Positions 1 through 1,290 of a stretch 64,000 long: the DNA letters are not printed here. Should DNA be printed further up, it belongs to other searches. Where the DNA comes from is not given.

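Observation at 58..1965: ParA-type partition ATPase fused to a CBM48/AMPK-beta glycogen-binding domain, paired with a membrane-anchored protein: candidate glycogen-granule positioning system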

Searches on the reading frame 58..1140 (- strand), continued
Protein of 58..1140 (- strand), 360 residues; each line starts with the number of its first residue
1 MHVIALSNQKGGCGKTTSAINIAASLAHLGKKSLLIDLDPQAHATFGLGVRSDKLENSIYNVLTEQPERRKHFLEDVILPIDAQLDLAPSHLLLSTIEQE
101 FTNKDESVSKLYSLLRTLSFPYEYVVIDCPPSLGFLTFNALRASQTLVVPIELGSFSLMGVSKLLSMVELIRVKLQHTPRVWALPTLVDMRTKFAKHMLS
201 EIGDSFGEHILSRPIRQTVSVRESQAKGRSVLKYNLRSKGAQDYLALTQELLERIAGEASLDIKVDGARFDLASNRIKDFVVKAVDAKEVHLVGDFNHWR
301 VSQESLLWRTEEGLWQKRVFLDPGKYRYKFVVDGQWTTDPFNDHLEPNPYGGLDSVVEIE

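Call 8: find_homologous_proteins(query=window:58-1140:-)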
Query window:58-1140:- (360 aa): 6563 proteins with E <= 0.001 among 8000 candidates; the best 120 are listed.
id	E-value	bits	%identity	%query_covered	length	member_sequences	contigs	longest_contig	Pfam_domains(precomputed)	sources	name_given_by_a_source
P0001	1.3e-236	802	100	100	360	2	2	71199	PF00142.25,PF10609.16,PF16561.12,PF01656.30,PF13614.13,PF09140.18,PF06564.19,PF02374.22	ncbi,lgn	-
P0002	6.1e-201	685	84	100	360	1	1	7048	PF00142.25,PF02922.25,PF10609.16,PF16561.12,PF01656.30,PF13614.13,PF09140.18,PF06564.19,PF02374.22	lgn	-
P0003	3.3e-199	679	82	100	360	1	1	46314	PF00142.25,PF02922.25,PF10609.16,PF16561.12,PF01656.30,PF13614.13,PF09140.18,PF06564.19,PF02374.22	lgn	-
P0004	7.2e-198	675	82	100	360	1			PF00142.25,PF10609.16,PF16561.12,PF01656.30,PF13614.13,PF09140.18,PF06564.19,PF02374.22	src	-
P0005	4.3e-197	672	82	99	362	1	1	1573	PF00142.25,PF10609.16,PF16561.12,PF01656.30,PF13614.13,PF09140.18,PF02374.22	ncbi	-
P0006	2.6e-196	670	82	100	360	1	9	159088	PF00142.25,PF10609.16,PF16561.12,PF01656.30,PF13614.13,PF09140.18,PF06564.19,PF02374.22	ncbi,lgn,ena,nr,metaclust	ncbi:MAG: hypothetical protein A3C47_03925 [Omnitrophica bacterium RIFCSPHIGHO2_02_FULL_51_18]|nr:MA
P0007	3.1e-176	604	73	100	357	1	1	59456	PF00142.25,PF02922.25,PF10609.16,PF16561.12,PF01656.30,PF13614.13,PF09140.18,PF06564.19,PF02374.22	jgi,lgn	jgi:chromosome partitioning protein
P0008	1.9e-175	601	73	100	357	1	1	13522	PF00142.25,PF02922.25,PF10609.16,PF16561.12,PF01656.30,PF13614.13,PF09140.18,PF06564.19,PF02374.22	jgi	jgi:chromosome partitioning protein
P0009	3.6e-175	600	72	100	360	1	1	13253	PF00142.25,PF02922.25,PF10609.16,PF16561.12,PF01656.30,PF13614.13,PF09140.18,PF06564.19,PF02374.22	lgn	-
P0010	6.2e-175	600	74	100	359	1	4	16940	PF00142.25,PF10609.16,PF16561.12,PF01656.30,PF13614.13,PF09140.18,PF06564.19,PF02374.22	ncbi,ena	-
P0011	6.7e-175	600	72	100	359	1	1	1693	PF00142.25,PF02922.25,PF10609.16,PF16561.12,PF01656.30,PF13614.13,PF09140.18,PF06564.19,PF02374.22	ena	-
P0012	8.1e-174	596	73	100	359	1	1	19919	PF00142.25,PF10609.16,PF16561.12,PF01656.30,PF13614.13,PF09140.18,PF06564.19,PF02374.22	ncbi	-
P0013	1.2e-173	595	73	100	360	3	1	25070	PF00142.25,PF02922.25,PF10609.16,PF16561.12,PF01656.30,PF13614.13,PF09140.18,PF06564.19,PF02374.22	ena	-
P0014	1.9e-173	595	72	100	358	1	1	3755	PF00142.25,PF02922.25,PF10609.16,PF16561.12,PF01656.30,PF13614.13,PF09140.18,PF06564.19,PF02374.22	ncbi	ncbi:MAG: AAA family ATPase [Candidatus Omnitrophota bacterium]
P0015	3.4e-173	594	71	100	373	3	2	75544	PF00142.25,PF10609.16,PF16561.12,PF01656.30,PF13614.13,PF09140.18,PF06564.19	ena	-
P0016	3.7e-173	594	72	100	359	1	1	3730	PF00142.25,PF02922.25,PF10609.16,PF16561.12,PF01656.30,PF13614.13,PF09140.18,PF06564.19,PF02374.22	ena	-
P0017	4.7e-173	593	71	100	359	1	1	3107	PF00142.25,PF02922.25,PF10609.16,PF16561.12,PF01656.30,PF13614.13,PF09140.18,PF06564.19,PF02374.22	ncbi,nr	ncbi:MAG: AAA family ATPase [Candidatus Omnitrophica bacterium]|nr:AAA family ATPase [Candidatus Omn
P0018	6.7e-173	593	72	100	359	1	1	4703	PF00142.25,PF02922.25,PF10609.16,PF16561.12,PF01656.30,PF13614.13,PF09140.18,PF06564.19,PF02374.22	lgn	-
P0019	1.5e-172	592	73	100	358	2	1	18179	PF00142.25,PF02922.25,PF10609.16,PF16561.12,PF01656.30,PF13614.13,PF09140.18,PF06564.19,PF02374.22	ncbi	-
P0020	1.3e-170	585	71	100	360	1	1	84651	PF00142.25,PF10609.16,PF16561.12,PF01656.30,PF13614.13,PF09140.18,PF06564.19,PF02374.22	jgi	jgi:chromosome partitioning protein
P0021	1.4e-170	585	71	100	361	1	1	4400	PF10609.16,PF16561.12,PF01656.30,PF13614.13,PF09140.18,PF06564.19,PF02374.22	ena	-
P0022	1.8e-170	585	72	100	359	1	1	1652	PF00142.25,PF10609.16,PF16561.12,PF01656.30,PF13614.13,PF09140.18,PF06564.19,PF02374.22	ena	-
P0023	2.4e-170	585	70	100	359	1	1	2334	PF00142.25,PF02922.25,PF10609.16,PF16561.12,PF01656.30,PF13614.13,PF09140.18,PF06564.19,PF02374.22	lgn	-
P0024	3.5e-170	584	72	100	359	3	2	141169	PF00142.25,PF10609.16,PF16561.12,PF01656.30,PF13614.13,PF09140.18,PF06564.19,PF02374.22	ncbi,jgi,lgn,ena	-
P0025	1.2e-168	579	70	100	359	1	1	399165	PF00142.25,PF10609.16,PF16561.12,PF01656.30,PF13614.13,PF09140.18,PF06564.19,PF02374.22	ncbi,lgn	-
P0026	1.3e-168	579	70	100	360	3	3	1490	PF02922.25,PF10609.16,PF16561.12,PF01656.30,PF13614.13,PF09140.18,PF06564.19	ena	-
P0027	1.7e-168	578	70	100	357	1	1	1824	PF00142.25,PF02922.25,PF10609.16,PF16561.12,PF01656.30,PF13614.13,PF09140.18,PF06564.19,PF02374.22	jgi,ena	-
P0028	1.9e-168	578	72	100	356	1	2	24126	PF00142.25,PF02922.25,PF10609.16,PF16561.12,PF01656.30,PF13614.13,PF09140.18,PF06564.19,PF02374.22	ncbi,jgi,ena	-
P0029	3.8e-168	577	69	100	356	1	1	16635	PF00142.25,PF02922.25,PF10609.16,PF16561.12,PF01656.30,PF13614.13,PF09140.18,PF06564.19,PF02374.22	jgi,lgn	-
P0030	7.4e-168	576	70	100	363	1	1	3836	PF00142.25,PF02922.25,PF10609.16,PF16561.12,PF01656.30,PF13614.13,PF09140.18,PF06564.19,PF02374.22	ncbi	-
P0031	9.2e-168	576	71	100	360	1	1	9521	PF00142.25,PF02922.25,PF10609.16,PF16561.12,PF01656.30,PF13614.13,PF09140.18,PF06564.19,PF02374.22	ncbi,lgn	-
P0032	1.4e-167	575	71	100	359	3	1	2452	PF00142.25,PF10609.16,PF16561.12,PF01656.30,PF13614.13,PF09140.18,PF06564.19,PF02374.22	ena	-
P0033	2.8e-167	574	71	100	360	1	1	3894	PF00142.25,PF02922.25,PF10609.16,PF16561.12,PF01656.30,PF13614.13,PF09140.18,PF06564.19,PF02374.22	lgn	-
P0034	6.7e-167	573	70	100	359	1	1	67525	PF00142.25,PF02922.25,PF10609.16,PF16561.12,PF01656.30,PF13614.13,PF09140.18,PF06564.19,PF02374.22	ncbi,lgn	-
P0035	6.8e-167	573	71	100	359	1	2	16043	PF00142.25,PF02922.25,PF10609.16,PF16561.12,PF01656.30,PF13614.13,PF09140.18,PF06564.19,PF02374.22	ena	-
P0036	7.1e-167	573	71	100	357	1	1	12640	PF00142.25,PF02922.25,PF10609.16,PF16561.12,PF01656.30,PF13614.13,PF09140.18,PF06564.19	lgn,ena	-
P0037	7.4e-167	573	70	100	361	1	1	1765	PF00142.25,PF02922.25,PF10609.16,PF16561.12,PF01656.30,PF13614.13,PF09140.18,PF06564.19,PF02374.22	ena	-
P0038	1.1e-166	572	70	100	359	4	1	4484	PF00142.25,PF02922.25,PF10609.16,PF16561.12,PF01656.30,PF13614.13,PF09140.18,PF06564.19,PF02374.22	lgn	-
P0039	1.3e-166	572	69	100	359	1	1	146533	PF00142.25,PF02922.25,PF10609.16,PF16561.12,PF01656.30,PF13614.13,PF09140.18,PF06564.19,PF02374.22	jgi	jgi:chromosome partitioning protein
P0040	2.0e-166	572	68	100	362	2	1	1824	PF00142.25,PF02922.25,PF10609.16,PF16561.12,PF01656.30,PF13614.13,PF09140.18,PF06564.19,PF02374.22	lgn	-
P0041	2.7e-166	571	69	100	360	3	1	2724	PF00142.25,PF02922.25,PF10609.16,PF16561.12,PF01656.30,PF13614.13,PF09140.18,PF06564.19,PF02374.22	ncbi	-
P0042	2.8e-166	571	71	100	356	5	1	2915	PF00142.25,PF02922.25,PF10609.16,PF16561.12,PF01656.30,PF13614.13,PF09140.18,PF06564.19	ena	-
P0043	4.1e-166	571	70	100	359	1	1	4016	PF00142.25,PF10609.16,PF16561.12,PF01656.30,PF13614.13,PF09140.18,PF06564.19,PF02374.22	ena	-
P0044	4.6e-166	570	69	100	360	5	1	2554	PF00142.25,PF02922.25,PF10609.16,PF16561.12,PF01656.30,PF13614.13,PF09140.18,PF06564.19,PF02374.22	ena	-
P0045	7.3e-166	570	70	100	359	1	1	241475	PF00142.25,PF10609.16,PF16561.12,PF01656.30,PF13614.13,PF09140.18,PF06564.19,PF02374.22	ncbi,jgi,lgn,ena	-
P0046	9.8e-166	569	68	100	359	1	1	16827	PF00142.25,PF02922.25,PF10609.16,PF16561.12,PF01656.30,PF13614.13,PF09140.18,PF06564.19,PF02374.22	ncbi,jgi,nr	ncbi:MAG TPA: AAA family ATPase [Candidatus Eisenbacteria bacterium]|jgi:chromosome partitioning pro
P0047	1.1e-165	569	70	100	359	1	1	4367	PF00142.25,PF10609.16,PF16561.12,PF01656.30,PF13614.13,PF09140.18,PF06564.19,PF02374.22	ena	-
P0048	1.3e-165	569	71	100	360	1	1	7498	PF00142.25,PF02922.25,PF10609.16,PF16561.12,PF01656.30,PF13614.13,PF09140.18,PF06564.19,PF02374.22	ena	-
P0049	2.2e-165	568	70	100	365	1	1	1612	PF00142.25,PF02922.25,PF10609.16,PF16561.12,PF01656.30,PF13614.13,PF09140.18,PF06564.19,PF02374.22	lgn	-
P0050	3.6e-165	567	68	100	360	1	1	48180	PF00142.25,PF02922.25,PF10609.16,PF16561.12,PF01656.30,PF13614.13,PF09140.18,PF06564.19,PF02374.22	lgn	-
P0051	4.2e-165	567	68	100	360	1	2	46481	PF00142.25,PF02922.25,PF10609.16,PF16561.12,PF01656.30,PF13614.13,PF09140.18,PF06564.19,PF02374.22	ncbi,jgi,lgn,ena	-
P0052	4.4e-165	567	70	100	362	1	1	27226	PF00142.25,PF02922.25,PF10609.16,PF16561.12,PF01656.30,PF13614.13,PF09140.18,PF06564.19,PF02374.22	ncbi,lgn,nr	ncbi:MAG: AAA family ATPase [Candidatus Omnitrophica bacterium]|nr:AAA family ATPase [Candidatus Omn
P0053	4.8e-165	567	70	100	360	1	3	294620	PF00142.25,PF10609.16,PF16561.12,PF01656.30,PF13614.13,PF09140.18,PF06564.19,PF02374.22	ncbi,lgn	-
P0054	1.1e-164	566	70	100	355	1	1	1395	PF00142.25,PF02922.25,PF10609.16,PF16561.12,PF01656.30,PF13614.13,PF09140.18,PF06564.19,PF02374.22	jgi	jgi:chromosome partitioning protein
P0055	5.4e-164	564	69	100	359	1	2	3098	PF02922.25,PF10609.16,PF16561.12,PF01656.30,PF13614.13,PF09140.18,PF06564.19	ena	-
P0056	1.1e-163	563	68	100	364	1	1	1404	PF00142.25,PF10609.16,PF16561.12,PF01656.30,PF13614.13,PF09140.18,PF06564.19,PF02374.22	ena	-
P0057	1.3e-163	562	69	100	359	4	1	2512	PF02922.25,PF10609.16,PF16561.12,PF01656.30,PF13614.13,PF09140.18,PF06564.19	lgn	-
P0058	8.2e-163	560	68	100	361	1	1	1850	PF00142.25,PF02922.25,PF10609.16,PF16561.12,PF01656.30,PF13614.13,PF09140.18,PF06564.19,PF02374.22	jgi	jgi:chromosome partitioning protein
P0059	8.8e-163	560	67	100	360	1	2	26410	PF00142.25,PF10609.16,PF16561.12,PF01656.30,PF13614.13,PF09140.18,PF06564.19,PF02374.22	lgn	-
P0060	1.0e-162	559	68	100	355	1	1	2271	PF00142.25,PF10609.16,PF16561.12,PF01656.30,PF13614.13,PF09140.18,PF06564.19,PF02374.22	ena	-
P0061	1.1e-162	559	68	100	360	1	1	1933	PF00142.25,PF10609.16,PF16561.12,PF01656.30,PF13614.13,PF09140.18,PF06564.19,PF02374.22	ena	-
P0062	1.2e-162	559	67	100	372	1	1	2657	PF00142.25,PF02922.25,PF10609.16,PF16561.12,PF01656.30,PF13614.13,PF09140.18,PF06564.19,PF02374.22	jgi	jgi:chromosome partitioning protein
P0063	1.6e-162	559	70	100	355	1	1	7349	PF00142.25,PF02922.25,PF10609.16,PF16561.12,PF01656.30,PF13614.13,PF09140.18,PF06564.19,PF02374.22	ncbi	-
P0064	2.5e-162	558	68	100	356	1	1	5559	PF00142.25,PF02922.25,PF10609.16,PF16561.12,PF01656.30,PF13614.13,PF09140.18,PF06564.19,PF02374.22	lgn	-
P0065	2.7e-162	558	68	100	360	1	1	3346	PF00142.25,PF02922.25,PF10609.16,PF16561.12,PF01656.30,PF13614.13,PF09140.18,PF06564.19,PF02374.22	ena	-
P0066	3.5e-162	558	69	100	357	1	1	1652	PF00142.25,PF02922.25,PF10609.16,PF16561.12,PF01656.30,PF13614.13,PF09140.18,PF06564.19,PF02374.22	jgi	jgi:chromosome partitioning protein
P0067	1.7e-161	555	68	100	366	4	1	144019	PF10609.16,PF16561.12,PF01656.30,PF13614.13,PF09140.18,PF06564.19,PF02374.22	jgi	-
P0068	5.2e-161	554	68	100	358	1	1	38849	PF00142.25,PF10609.16,PF16561.12,PF01656.30,PF13614.13,PF09140.18,PF06564.19,PF02374.22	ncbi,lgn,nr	ncbi:MAG: AAA family ATPase [Candidatus Omnitrophica bacterium]|nr:AAA family ATPase [Candidatus Omn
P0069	6.8e-161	553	67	100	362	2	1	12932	PF00142.25,PF10609.16,PF16561.12,PF01656.30,PF13614.13,PF09140.18,PF06564.19,PF02374.22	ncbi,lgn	-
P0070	9.6e-161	553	69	100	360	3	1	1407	PF00142.25,PF02922.25,PF10609.16,PF16561.12,PF01656.30,PF13614.13,PF09140.18,PF06564.19,PF02374.22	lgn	-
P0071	1.1e-160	553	66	100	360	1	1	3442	PF00142.25,PF02922.25,PF10609.16,PF16561.12,PF01656.30,PF13614.13,PF09140.18,PF06564.19,PF02374.22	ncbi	-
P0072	1.5e-160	552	67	100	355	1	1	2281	PF00142.25,PF02922.25,PF10609.16,PF16561.12,PF01656.30,PF13614.13,PF09140.18,PF06564.19,PF02374.22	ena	-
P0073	1.8e-160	552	67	100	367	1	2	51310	PF00142.25,PF02922.25,PF10609.16,PF16561.12,PF01656.30,PF13614.13,PF09140.18,PF06564.19,PF02374.22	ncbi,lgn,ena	-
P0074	2.2e-160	552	66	100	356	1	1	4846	PF00142.25,PF02922.25,PF10609.16,PF16561.12,PF01656.30,PF13614.13,PF09140.18,PF06564.19,PF02374.22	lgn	-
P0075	2.2e-160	552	67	100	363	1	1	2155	PF00142.25,PF10609.16,PF16561.12,PF01656.30,PF13614.13,PF09140.18,PF06564.19,PF02374.22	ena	-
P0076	6.9e-160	550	66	100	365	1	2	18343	PF00142.25,PF10609.16,PF16561.12,PF01656.30,PF13614.13,PF09140.18,PF06564.19,PF02374.22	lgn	-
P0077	6.9e-160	550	65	100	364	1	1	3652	PF00142.25,PF02922.25,PF10609.16,PF16561.12,PF01656.30,PF13614.13,PF09140.18,PF06564.19,PF02374.22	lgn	-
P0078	1.1e-159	549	66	100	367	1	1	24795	PF00142.25,PF02922.25,PF10609.16,PF16561.12,PF01656.30,PF13614.13,PF09140.18,PF06564.19,PF02374.22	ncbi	-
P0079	1.2e-159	549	66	100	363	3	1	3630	PF00142.25,PF10609.16,PF16561.12,PF01656.30,PF13614.13,PF09140.18,PF06564.19,PF02374.22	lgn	-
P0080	1.9e-159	549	67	100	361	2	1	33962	PF00142.25,PF10609.16,PF16561.12,PF01656.30,PF13614.13,PF09140.18,PF06564.19,PF02374.22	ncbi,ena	-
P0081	2.5e-159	548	65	100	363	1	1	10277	PF00142.25,PF02922.25,PF10609.16,PF16561.12,PF01656.30,PF13614.13,PF09140.18,PF06564.19,PF02374.22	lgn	-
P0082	3.6e-159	548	68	100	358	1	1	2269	PF00142.25,PF02922.25,PF10609.16,PF16561.12,PF01656.30,PF13614.13,PF09140.18,PF06564.19,PF02374.22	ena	-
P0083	5.1e-159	547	67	100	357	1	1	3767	PF00142.25,PF10609.16,PF16561.12,PF01656.30,PF13614.13,PF09140.18,PF06564.19,PF02374.22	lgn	-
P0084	7.6e-159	547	67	100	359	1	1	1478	PF00142.25,PF02922.25,PF10609.16,PF16561.12,PF01656.30,PF13614.13,PF09140.18,PF06564.19,PF02374.22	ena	-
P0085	1.2e-158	546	65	100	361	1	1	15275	PF00142.25,PF02922.25,PF10609.16,PF16561.12,PF01656.30,PF13614.13,PF09140.18,PF06564.19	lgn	-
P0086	1.9e-158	545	68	100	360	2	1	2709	PF00142.25,PF02922.25,PF10609.16,PF16561.12,PF01656.30,PF13614.13,PF09140.18,PF06564.19,PF02374.22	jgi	jgi:chromosome partitioning protein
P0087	4.0e-158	544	65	100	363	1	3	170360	PF00142.25,PF10609.16,PF16561.12,PF01656.30,PF13614.13,PF09140.18,PF06564.19,PF02374.22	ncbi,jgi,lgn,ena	-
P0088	9.4e-158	543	67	100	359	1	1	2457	PF00142.25,PF02922.25,PF10609.16,PF16561.12,PF01656.30,PF13614.13,PF09140.18,PF06564.19,PF02374.22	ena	-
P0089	2.0e-157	542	66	100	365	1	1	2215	PF00142.25,PF02922.25,PF10609.16,PF16561.12,PF01656.30,PF13614.13,PF09140.18,PF06564.19,PF02374.22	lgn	-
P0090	2.3e-157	542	64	100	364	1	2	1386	PF00142.25,PF02922.25,PF10609.16,PF16561.12,PF01656.30,PF13614.13,PF09140.18,PF06564.19,PF02374.22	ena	-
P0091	2.6e-157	542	66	100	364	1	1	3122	PF00142.25,PF10609.16,PF16561.12,PF01656.30,PF13614.13,PF09140.18,PF06564.19,PF02374.22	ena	-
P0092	6.8e-157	540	65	100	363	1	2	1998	PF00142.25,PF02922.25,PF10609.16,PF16561.12,PF01656.30,PF13614.13,PF09140.18,PF06564.19,PF02374.22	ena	-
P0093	1.3e-156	539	66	100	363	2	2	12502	PF00142.25,PF02922.25,PF10609.16,PF16561.12,PF01656.30,PF13614.13,PF09140.18,PF06564.19,PF02374.22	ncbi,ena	-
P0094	1.9e-156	539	65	100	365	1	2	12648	PF00142.25,PF10609.16,PF16561.12,PF01656.30,PF13614.13,PF09140.18,PF06564.19,PF02374.22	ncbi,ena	-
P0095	2.3e-156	539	64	100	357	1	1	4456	PF00142.25,PF02922.25,PF10609.16,PF16561.12,PF01656.30,PF13614.13,PF09140.18,PF06564.19,PF02374.22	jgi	jgi:chromosome partitioning protein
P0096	2.9e-156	538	65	100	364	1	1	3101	PF00142.25,PF10609.16,PF16561.12,PF01656.30,PF13614.13,PF09140.18,PF06564.19,PF02374.22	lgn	-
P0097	3.1e-156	538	66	100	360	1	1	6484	PF00142.25,PF10609.16,PF16561.12,PF01656.30,PF13614.13,PF09140.18,PF06564.19,PF02374.22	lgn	-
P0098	4.3e-156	538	65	100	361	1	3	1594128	PF00142.25,PF02922.25,PF10609.16,PF16561.12,PF01656.30,PF13614.13,PF09140.18,PF06564.19,PF02374.22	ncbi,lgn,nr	ncbi:MAG: Nitrogenase iron protein [Candidatus Omnitrophica bacterium]|nr:Nitrogenase iron protein [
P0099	4.7e-156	538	65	100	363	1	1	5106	PF00142.25,PF10609.16,PF16561.12,PF01656.30,PF13614.13,PF09140.18,PF06564.19,PF02374.22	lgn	-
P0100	1.7e-155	536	65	100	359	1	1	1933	PF00142.25,PF02922.25,PF10609.16,PF16561.12,PF01656.30,PF13614.13,PF09140.18,PF06564.19,PF02374.22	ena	-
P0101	2.3e-155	535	67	100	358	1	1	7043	PF00142.25,PF02922.25,PF10609.16,PF16561.12,PF01656.30,PF13614.13,PF09140.18,PF06564.19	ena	-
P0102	3.7e-155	535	65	100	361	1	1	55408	PF00142.25,PF10609.16,PF16561.12,PF01656.30,PF13614.13,PF09140.18,PF06564.19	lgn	-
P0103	3.9e-155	535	65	100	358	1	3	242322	PF00142.25,PF02922.25,PF10609.16,PF16561.12,PF01656.30,PF13614.13,PF09140.18,PF06564.19,PF02374.22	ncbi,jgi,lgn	-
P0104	9.8e-155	533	64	100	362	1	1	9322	PF00142.25,PF02922.25,PF10609.16,PF16561.12,PF01656.30,PF13614.13,PF09140.18,PF06564.19,PF02374.22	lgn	-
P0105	1.1e-154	533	66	99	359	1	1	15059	PF00142.25,PF02922.25,PF10609.16,PF16561.12,PF01656.30,PF13614.13,PF09140.18,PF06564.19,PF02374.22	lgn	-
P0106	1.4e-154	533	66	100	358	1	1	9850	PF00142.25,PF10609.16,PF16561.12,PF01656.30,PF13614.13,PF09140.18,PF06564.19,PF02374.22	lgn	-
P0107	3.6e-154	531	65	100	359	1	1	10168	PF00142.25,PF02922.25,PF10609.16,PF16561.12,PF01656.30,PF13614.13,PF09140.18,PF06564.19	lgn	-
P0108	3.7e-154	531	66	100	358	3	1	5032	PF00142.25,PF02922.25,PF10609.16,PF16561.12,PF01656.30,PF13614.13,PF09140.18,PF06564.19,PF02374.22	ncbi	-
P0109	4.1e-154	531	65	100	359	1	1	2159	PF00142.25,PF02922.25,PF10609.16,PF16561.12,PF01656.30,PF13614.13,PF09140.18,PF06564.19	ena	-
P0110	7.6e-154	530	65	100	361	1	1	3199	PF00142.25,PF02922.25,PF10609.16,PF16561.12,PF01656.30,PF13614.13,PF09140.18,PF06564.19,PF02374.22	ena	-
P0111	9.4e-154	530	64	100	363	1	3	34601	PF00142.25,PF02922.25,PF10609.16,PF16561.12,PF01656.30,PF13614.13,PF09140.18,PF06564.19,PF02374.22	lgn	-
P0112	1.1e-153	530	65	100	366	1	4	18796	PF00142.25,PF02922.25,PF10609.16,PF16561.12,PF01656.30,PF13614.13,PF09140.18,PF06564.19,PF02374.22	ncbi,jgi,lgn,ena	-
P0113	1.2e-153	530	66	100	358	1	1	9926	PF00142.25,PF10609.16,PF16561.12,PF01656.30,PF13614.13,PF09140.18,PF06564.19,PF02374.22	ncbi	-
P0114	1.5e-153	529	64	100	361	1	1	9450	PF00142.25,PF10609.16,PF16561.12,PF01656.30,PF13614.13,PF09140.18,PF06564.19,PF02374.22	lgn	-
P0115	1.9e-153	529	66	100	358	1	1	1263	PF00142.25,PF10609.16,PF16561.12,PF01656.30,PF13614.13,PF09140.18,PF06564.19,PF02374.22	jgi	jgi:chromosome partitioning protein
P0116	2.9e-153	528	62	100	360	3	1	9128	PF00142.25,PF02922.25,PF10609.16,PF16561.12,PF01656.30,PF13614.13,PF09140.18,PF06564.19,PF02374.22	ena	-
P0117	3.0e-153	528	66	100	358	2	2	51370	PF00142.25,PF02922.25,PF10609.16,PF16561.12,PF01656.30,PF13614.13,PF09140.18,PF06564.19,PF02374.22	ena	-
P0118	3.2e-153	528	65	100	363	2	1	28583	PF00142.25,PF02922.25,PF10609.16,PF16561.12,PF01656.30,PF13614.13,PF09140.18,PF06564.19,PF02374.22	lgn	-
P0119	1.0e-152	527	64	100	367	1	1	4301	PF00142.25,PF02922.25,PF10609.16,PF16561.12,PF01656.30,PF13614.13,PF09140.18,PF06564.19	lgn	-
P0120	1.1e-152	526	65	100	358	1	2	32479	PF00142.25,PF10609.16,PF16561.12,PF01656.30,PF13614.13,PF09140.18,PF06564.19,PF02374.22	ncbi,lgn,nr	ncbi:MAG: AAA family ATPase [Candidatus Omnitrophica bacterium]|nr:AAA family ATPase [Candidatus Omn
